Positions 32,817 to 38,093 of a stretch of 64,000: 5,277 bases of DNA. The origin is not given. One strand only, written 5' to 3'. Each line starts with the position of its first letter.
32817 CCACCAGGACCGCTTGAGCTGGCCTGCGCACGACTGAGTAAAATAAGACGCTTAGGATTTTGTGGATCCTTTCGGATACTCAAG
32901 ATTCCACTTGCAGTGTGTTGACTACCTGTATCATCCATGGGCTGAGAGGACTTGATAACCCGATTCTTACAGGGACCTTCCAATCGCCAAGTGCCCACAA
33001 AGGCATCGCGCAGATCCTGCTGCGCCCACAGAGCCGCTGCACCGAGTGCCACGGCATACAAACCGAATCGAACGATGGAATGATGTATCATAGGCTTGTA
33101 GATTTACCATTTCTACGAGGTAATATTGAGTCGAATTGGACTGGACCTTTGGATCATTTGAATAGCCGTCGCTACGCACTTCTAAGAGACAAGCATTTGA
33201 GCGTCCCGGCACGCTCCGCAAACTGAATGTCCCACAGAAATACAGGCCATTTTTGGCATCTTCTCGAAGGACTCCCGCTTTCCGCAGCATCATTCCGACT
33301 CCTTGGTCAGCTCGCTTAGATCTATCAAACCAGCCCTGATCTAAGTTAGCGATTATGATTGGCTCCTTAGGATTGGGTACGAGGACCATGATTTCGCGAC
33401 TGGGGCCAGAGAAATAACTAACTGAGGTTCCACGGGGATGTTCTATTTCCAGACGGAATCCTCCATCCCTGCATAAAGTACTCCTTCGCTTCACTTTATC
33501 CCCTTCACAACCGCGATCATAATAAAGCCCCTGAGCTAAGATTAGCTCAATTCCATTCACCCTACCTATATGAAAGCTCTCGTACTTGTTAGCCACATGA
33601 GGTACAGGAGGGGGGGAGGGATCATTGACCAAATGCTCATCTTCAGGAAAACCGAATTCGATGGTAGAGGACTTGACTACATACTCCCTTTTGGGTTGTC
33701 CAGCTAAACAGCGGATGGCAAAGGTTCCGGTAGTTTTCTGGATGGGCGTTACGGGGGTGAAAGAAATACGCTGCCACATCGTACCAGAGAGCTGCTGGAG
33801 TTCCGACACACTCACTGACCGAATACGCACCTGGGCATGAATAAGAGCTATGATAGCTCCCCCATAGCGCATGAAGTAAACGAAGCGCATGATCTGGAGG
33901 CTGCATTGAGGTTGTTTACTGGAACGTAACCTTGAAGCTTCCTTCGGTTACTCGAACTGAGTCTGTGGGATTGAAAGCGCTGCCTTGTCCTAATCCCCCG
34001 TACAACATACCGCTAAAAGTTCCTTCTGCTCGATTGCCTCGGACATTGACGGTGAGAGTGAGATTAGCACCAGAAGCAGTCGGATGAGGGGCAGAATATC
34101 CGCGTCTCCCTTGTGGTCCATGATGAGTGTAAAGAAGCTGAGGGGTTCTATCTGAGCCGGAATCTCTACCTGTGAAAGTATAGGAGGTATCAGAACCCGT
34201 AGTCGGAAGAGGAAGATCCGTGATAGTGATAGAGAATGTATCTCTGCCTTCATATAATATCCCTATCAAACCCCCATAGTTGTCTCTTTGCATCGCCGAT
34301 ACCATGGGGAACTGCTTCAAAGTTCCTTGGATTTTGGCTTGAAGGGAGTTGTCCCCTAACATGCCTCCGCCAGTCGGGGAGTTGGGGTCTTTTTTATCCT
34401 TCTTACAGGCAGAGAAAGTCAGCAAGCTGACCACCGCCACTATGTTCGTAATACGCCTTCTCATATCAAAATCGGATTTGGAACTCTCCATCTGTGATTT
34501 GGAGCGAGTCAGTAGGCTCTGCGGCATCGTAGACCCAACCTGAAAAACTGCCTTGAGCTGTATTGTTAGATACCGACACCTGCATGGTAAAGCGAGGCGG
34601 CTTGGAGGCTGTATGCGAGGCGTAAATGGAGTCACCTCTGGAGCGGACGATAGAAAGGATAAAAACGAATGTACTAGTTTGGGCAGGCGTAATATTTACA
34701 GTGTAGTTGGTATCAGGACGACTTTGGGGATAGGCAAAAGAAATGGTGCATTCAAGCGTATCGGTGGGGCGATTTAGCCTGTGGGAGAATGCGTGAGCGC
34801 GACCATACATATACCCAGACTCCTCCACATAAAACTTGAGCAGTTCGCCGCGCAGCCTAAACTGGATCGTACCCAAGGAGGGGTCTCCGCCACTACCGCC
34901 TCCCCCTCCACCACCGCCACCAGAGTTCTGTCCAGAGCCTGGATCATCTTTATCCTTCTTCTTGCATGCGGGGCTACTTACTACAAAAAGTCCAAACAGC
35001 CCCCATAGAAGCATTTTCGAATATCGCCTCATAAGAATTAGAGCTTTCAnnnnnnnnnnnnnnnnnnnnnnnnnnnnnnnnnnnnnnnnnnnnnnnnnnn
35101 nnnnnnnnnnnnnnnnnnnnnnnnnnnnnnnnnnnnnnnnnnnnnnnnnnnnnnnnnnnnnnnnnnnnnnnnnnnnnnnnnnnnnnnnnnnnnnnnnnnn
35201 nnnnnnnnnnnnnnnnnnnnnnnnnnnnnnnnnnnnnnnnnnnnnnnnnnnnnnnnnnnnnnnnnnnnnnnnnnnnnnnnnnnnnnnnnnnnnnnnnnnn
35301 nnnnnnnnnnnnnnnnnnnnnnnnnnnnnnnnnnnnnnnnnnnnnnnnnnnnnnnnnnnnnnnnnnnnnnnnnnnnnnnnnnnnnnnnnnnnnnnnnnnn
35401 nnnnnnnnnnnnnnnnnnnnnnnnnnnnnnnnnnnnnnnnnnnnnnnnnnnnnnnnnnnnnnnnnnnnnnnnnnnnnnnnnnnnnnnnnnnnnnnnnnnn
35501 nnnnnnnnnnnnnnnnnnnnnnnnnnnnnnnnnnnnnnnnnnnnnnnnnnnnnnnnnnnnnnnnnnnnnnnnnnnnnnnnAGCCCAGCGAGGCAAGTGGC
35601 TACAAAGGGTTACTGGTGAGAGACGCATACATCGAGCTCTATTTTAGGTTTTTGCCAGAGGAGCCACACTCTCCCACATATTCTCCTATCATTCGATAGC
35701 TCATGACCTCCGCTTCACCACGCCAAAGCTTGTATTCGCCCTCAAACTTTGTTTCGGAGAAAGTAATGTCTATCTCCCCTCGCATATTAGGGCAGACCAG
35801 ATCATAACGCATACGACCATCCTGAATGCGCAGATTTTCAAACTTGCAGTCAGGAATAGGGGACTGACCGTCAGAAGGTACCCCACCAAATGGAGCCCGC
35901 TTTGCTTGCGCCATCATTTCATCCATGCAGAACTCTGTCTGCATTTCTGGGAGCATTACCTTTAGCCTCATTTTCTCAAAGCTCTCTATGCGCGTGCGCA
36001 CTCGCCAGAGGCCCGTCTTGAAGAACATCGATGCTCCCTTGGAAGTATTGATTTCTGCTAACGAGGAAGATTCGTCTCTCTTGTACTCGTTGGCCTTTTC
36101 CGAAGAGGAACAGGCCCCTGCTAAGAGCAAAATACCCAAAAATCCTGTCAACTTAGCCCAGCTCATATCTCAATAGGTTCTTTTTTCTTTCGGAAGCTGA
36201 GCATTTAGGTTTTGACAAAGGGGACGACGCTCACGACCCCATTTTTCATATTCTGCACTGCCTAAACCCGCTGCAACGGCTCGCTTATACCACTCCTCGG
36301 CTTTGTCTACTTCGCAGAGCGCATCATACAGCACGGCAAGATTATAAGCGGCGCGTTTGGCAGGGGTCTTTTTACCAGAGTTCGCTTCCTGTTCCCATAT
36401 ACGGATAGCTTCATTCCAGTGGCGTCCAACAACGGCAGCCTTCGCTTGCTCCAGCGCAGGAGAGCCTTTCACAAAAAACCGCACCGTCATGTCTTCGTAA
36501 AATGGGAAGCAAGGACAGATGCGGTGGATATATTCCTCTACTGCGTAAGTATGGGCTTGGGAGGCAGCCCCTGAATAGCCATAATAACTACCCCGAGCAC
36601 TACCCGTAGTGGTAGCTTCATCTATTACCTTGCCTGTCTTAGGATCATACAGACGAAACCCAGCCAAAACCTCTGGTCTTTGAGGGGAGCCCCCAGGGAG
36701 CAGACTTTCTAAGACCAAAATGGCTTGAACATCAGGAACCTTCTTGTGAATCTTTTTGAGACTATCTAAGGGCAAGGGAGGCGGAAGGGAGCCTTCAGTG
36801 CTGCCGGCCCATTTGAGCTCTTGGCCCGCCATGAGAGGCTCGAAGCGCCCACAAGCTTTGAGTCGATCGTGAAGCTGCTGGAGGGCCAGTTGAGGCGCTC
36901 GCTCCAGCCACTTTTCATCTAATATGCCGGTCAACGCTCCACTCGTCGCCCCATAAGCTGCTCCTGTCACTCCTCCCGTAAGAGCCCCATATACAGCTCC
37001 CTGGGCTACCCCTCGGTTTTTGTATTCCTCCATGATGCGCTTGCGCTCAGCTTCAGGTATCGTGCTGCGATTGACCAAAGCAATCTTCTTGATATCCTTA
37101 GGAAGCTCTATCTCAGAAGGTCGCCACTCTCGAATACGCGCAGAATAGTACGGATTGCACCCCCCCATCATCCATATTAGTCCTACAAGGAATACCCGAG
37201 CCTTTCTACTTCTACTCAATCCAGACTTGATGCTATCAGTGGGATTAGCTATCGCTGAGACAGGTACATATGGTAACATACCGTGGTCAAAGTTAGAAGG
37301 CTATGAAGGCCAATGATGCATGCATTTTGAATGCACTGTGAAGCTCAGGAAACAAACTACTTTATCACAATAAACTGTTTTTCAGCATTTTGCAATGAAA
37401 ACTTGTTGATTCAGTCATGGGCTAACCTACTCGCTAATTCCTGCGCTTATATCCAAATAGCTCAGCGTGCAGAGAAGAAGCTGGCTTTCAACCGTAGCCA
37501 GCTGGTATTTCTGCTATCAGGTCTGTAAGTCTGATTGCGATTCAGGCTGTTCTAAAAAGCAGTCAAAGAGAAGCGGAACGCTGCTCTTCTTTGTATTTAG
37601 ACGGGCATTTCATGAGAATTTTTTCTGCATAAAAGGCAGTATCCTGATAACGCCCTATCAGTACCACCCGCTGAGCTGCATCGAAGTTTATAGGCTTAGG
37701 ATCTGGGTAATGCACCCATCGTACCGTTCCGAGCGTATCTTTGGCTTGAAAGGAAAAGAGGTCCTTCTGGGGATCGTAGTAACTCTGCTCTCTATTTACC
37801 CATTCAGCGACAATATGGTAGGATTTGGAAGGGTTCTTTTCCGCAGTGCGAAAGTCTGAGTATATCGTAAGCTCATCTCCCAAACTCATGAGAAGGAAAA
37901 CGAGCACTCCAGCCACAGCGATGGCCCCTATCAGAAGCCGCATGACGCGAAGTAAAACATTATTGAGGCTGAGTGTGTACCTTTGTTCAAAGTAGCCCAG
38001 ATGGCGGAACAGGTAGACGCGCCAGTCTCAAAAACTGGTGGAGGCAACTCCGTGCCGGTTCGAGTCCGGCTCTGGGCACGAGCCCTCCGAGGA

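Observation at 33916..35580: Tandem array of three diverged paralogous lipoproteins (about 180 aa each) of unknown family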

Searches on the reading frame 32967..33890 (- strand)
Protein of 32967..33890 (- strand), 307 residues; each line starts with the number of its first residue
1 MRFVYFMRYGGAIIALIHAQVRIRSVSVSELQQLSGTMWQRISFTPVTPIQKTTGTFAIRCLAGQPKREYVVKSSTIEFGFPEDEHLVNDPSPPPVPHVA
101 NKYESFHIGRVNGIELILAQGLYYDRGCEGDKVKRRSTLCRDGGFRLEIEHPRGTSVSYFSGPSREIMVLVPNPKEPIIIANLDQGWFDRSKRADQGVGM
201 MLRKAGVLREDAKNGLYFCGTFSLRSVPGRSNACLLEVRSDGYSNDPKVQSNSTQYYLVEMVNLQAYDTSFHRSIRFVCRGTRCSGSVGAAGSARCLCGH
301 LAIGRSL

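Call 4: search_protein_families(library=pfam, max_evalue=1, proteins=[window:32967-33890:-])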
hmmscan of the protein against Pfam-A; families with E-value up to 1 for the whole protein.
window:32967-33890:- (307 aa): 0 families

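Call 10: search_protein_families(library=ncbifam, max_evalue=1, proteins=[window:32967-33890:-])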
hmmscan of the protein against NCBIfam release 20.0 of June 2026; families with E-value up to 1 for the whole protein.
window:32967-33890:- (307 aa): 1 family
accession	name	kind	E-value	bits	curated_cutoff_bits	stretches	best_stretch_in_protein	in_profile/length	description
NF047636.1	CC_3452_fam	subfamily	0.084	13.4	40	1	252-302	17-66/92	CC_3452 family protein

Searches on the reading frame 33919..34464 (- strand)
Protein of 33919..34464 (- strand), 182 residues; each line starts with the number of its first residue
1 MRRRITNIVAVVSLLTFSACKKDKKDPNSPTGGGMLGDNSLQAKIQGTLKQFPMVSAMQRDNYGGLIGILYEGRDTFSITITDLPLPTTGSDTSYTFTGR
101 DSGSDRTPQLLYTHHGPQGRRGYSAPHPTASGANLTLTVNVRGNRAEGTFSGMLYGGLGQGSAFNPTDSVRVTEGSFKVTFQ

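Call 4: search_protein_families(library=pfam, max_evalue=1, proteins=[window:33919-34464:-])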
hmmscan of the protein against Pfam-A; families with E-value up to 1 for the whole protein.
seq(182 aa): 0 families

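Call 10: search_protein_families(library=ncbifam, max_evalue=1, proteins=[window:33919-34464:-])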
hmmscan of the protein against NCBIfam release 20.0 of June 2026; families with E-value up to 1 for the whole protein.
seq(182 aa): 1 family
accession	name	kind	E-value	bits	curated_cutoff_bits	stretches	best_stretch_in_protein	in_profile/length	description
NF052634.1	Riean_0653_fam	subfamily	0.033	15.1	57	1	8-179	5-174/176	Riean_0653 family protein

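Call 66: find_related_loci(query=A6, collection=genome_contigs, flank=7000)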
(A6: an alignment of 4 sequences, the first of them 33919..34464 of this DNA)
Query A6 (182 aa) in genome_contigs; peptide patterns used: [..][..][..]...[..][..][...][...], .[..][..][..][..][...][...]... (x = any residue, [..] = any of these).
239 stretches matched a pattern; 10 encode a relative of the query (tblastn E <= 1e-3); 10 distinct loci.
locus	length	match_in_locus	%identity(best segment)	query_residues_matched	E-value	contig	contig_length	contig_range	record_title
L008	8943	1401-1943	70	1-182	4e-76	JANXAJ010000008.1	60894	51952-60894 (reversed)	MAG: Bacteroidia bacterium isolate SKYB116 NODE_8_length_60894_cov_6.267919, whole genome shotgun sequence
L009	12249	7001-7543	70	1-182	4e-76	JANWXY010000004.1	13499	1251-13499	MAG: Bacteroidia bacterium isolate SKYG57 k141_120676, whole genome shotgun sequence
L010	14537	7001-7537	56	1-181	1e-58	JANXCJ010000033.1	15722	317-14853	MAG: Bacteroidia bacterium isolate SKYB7 NODE_33_length_15722_cov_3.748929, whole genome shotgun sequence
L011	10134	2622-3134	36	8-182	3e-21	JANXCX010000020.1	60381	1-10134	MAG: Bacteroidia bacterium isolate SKYB87 k141_240262, whole genome shotgun sequence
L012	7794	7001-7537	33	8-181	5e-21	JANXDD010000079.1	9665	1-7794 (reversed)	MAG: Bacteroidia bacterium isolate SKYB95 NODE_79_length_9665_cov_4.505215, whole genome shotgun sequence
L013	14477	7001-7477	33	20-182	2e-14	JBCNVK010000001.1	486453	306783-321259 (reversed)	MAG: Bacteroidia bacterium isolate DT_Bin_56 contig1, whole genome shotgun sequence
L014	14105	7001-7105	51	2-31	8e-6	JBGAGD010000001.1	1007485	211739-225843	MAG: Bacteroidia bacterium isolate MAG_MBR_H125.59 MBRH125-59_opera_contig_22, whole genome shotgun sequence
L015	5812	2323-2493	38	1-50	2e-5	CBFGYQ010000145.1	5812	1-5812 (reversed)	MAG TPA_asm: uncultured bacterium isolate SRR32277373_concoct_73 genome assembly, contig: ERZ27245830.3486, whole genome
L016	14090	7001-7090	47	2-31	3e-5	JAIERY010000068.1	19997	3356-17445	MAG: Cytophagaceae bacterium isolate co.spades.METABAT.1kb_183 c_000000437087, whole genome shotgun sequence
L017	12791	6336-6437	42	1-36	6e-5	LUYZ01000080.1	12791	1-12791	MAG: Bacteroidales bacterium Bact_08 Bact_08_contig_41929, whole genome shotgun sequence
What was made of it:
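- Tried and rejected: It worked with the C-type alignment A6 (call 66).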

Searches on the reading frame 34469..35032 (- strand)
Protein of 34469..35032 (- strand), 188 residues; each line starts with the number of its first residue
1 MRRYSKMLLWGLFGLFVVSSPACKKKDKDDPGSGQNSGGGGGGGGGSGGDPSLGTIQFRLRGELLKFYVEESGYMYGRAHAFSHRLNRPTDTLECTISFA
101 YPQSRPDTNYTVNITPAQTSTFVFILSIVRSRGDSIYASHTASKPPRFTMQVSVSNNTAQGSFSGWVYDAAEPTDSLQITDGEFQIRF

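Call 4: search_protein_families(library=pfam, max_evalue=1, proteins=[window:34469-35032:-])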
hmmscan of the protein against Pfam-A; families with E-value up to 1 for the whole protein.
seq(188 aa): 1 family
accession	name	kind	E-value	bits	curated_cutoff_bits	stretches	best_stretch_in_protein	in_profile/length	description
PF16428.10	DUF5025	-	0.0072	17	26.8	1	154-187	126-158/158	Domain of unknown function (DUF5025)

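Call 10: search_protein_families(library=ncbifam, max_evalue=1, proteins=[window:34469-35032:-])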
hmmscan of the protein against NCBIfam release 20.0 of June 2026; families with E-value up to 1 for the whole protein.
seq(188 aa): 1 family
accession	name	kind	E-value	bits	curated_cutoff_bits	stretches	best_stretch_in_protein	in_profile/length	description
NF052634.1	Riean_0653_fam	subfamily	0.041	14.8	57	1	151-188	141-176/176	Riean_0653 family protein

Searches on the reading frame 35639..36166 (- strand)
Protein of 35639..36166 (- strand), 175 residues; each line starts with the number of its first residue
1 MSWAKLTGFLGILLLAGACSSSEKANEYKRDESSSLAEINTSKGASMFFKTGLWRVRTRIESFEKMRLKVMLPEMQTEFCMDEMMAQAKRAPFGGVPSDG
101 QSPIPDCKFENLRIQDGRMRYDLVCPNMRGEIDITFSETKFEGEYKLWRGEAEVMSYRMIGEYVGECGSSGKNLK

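Call 4: search_protein_families(library=pfam, max_evalue=1, proteins=[window:35639-36166:-])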
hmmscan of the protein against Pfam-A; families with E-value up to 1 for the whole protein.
window:35639-36166:- (175 aa): 1 family
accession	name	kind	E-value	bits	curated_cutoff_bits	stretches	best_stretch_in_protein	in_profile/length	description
PF12276.13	DUF3617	-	1.7e-11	45.3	24.5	1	50-167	2-106/106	Protein of unknown function (DUF3617)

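Call 10: search_protein_families(library=ncbifam, max_evalue=1, proteins=[window:35639-36166:-])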
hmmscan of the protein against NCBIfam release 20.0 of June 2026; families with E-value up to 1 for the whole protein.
window:35639-36166:- (175 aa): 0 families

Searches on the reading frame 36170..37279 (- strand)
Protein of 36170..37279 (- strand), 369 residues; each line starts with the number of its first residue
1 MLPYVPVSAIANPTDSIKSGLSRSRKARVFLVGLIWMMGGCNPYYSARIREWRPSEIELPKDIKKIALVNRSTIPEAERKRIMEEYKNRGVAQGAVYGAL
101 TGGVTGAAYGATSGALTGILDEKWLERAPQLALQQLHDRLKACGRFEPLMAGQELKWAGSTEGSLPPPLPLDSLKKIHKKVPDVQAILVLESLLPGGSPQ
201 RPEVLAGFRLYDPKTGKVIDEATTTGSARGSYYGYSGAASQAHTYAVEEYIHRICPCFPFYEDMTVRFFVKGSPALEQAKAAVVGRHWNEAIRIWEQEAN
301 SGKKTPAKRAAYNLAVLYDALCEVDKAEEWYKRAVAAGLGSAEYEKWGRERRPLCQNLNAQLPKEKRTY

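Call 4: search_protein_families(library=pfam, max_evalue=1, proteins=[window:36170-37279:-])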
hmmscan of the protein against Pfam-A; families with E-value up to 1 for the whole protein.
window:36170-37279:- (369 aa): 13 families
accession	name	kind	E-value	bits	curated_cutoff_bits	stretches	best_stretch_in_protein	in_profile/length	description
PF19867.5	DUF6340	-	1.2e-19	70.9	26.4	2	205-318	131-254/258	Family of unknown function (DUF6340)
PF13432.12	TPR_16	-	0.00011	23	32.7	1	276-338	1-61/65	Tetratricopeptide repeat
PF13424.12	TPR_12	-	0.00011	22.8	30.1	1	287-336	25-73/77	Tetratricopeptide repeat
PF13436.11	Gly-zipper_OmpA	-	0.00094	19.4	27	1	90-120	7-42/44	Glycine-zipper domain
PF00515.34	TPR_1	-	0.00097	19.3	27.8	1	310-335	3-28/34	Tetratricopeptide repeat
PF07719.23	TPR_2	-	0.013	16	27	1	310-336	3-29/34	Tetratricopeptide repeat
PF13441.11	Gly-zipper_YMGG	-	0.02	15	28.9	1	90-118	10-39/45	YMGG-like Gly-zipper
PF14559.12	TPR_19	-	0.023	15.5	25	1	308-344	25-61/68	Tetratricopeptide repeat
PF13176.12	TPR_7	-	0.041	14.4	27.9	1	311-338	2-31/36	Tetratricopeptide repeat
PF13181.12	TPR_8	-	0.16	12.7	25.7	1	309-335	2-28/34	Tetratricopeptide repeat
PF09309.15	FCP1_C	-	0.2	11.9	22.7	1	205-240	53-86/261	FCP1, C-terminal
PF06897.17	DUF1269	-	0.25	12.1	26.9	1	92-122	6-37/100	Protein of unknown function (DUF1269)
PF05433.20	Rick_17kDa_Anti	-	0.34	11.3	24.2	1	94-120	2-29/43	Glycine zipper 2TM domain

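Call 10: search_protein_families(library=ncbifam, max_evalue=1, proteins=[window:36170-37279:-])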
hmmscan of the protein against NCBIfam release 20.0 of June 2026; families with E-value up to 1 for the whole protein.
window:36170-37279:- (369 aa): 3 families
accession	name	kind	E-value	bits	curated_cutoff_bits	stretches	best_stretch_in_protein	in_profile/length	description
TIGR03789.1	pdsO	hypoth_equivalog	0.015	15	152.2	1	75-118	31-74/243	sortase-associated OmpA-like protein PdsO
NF051486.1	E492_microcin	equivalog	0.099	13.2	50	1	78-120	20-61/88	E492 group microcin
NF053611.1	YiaD_Gzip_OmpA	equivalog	0.11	12.2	175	1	88-118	30-64/206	YiaD family glycine zipper/OmpA-like lipoprotein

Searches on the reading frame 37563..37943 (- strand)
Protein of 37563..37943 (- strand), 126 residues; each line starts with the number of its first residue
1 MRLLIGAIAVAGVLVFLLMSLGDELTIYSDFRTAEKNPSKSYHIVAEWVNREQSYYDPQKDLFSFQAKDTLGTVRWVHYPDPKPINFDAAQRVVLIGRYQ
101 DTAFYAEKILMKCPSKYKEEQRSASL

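Call 4: search_protein_families(library=pfam, max_evalue=1, proteins=[window:37563-37943:-])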
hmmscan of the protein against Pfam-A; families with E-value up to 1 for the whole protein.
window:37563-37943:- (126 aa): 3 families
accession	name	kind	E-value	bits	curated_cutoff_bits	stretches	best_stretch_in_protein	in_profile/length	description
PF03100.22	CcmE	-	1.4e-10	41.8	24.6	1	45-119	24-98/99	CcmE domain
PF07207.16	Lir1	-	0.03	15.1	25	1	26-72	83-129/135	Light regulated protein Lir1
PF15067.11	FAM124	-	0.14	12.2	23.5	1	11-80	58-125/235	FAM124 domain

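Call 94: search_solved_structures(query=window:37566-37943:-, max_evalue=0.01, show_alignments=2)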
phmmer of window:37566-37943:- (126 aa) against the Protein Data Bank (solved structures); distinct sequences matched with E-value up to 0.01: 0.
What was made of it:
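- Tried and rejected: phmmer of the CcmE-like neighbour against PDB gave no hit (call 94).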
